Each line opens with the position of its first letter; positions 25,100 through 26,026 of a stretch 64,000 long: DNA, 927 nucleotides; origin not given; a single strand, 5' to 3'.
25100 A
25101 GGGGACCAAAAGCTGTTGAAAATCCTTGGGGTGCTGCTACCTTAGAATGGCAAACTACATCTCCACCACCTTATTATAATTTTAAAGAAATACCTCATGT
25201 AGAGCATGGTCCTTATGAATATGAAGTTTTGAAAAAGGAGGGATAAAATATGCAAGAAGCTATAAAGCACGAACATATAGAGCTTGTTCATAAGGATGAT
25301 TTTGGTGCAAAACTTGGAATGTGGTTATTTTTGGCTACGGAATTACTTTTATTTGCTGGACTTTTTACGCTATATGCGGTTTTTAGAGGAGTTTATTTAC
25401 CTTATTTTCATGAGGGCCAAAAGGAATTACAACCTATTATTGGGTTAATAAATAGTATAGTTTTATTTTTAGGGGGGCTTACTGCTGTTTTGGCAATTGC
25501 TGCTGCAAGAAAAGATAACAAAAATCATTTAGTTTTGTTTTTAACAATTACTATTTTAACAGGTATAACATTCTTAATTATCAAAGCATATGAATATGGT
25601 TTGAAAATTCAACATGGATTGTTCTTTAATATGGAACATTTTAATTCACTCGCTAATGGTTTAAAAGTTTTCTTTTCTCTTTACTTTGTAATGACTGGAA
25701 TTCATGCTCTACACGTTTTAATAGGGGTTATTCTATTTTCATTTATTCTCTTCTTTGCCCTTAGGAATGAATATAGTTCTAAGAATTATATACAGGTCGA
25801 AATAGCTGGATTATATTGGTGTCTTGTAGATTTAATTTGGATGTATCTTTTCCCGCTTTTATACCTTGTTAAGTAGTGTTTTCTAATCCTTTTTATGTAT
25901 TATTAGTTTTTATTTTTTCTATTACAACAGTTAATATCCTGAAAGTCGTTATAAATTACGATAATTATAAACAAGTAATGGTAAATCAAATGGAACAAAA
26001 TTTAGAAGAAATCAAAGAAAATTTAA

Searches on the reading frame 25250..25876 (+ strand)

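Call 77: search_protein_families(library=pfam, proteins=[window:25250-25876:+], max_evalue=0.01)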
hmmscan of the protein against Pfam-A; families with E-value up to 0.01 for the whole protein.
window:25250-25876:+ (208 aa): 1 family
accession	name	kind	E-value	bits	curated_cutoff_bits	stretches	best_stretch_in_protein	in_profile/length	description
PF00510.24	COX3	-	2.9e-18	67.1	23.8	1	5-206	64-255/258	Cytochrome c oxidase subunit III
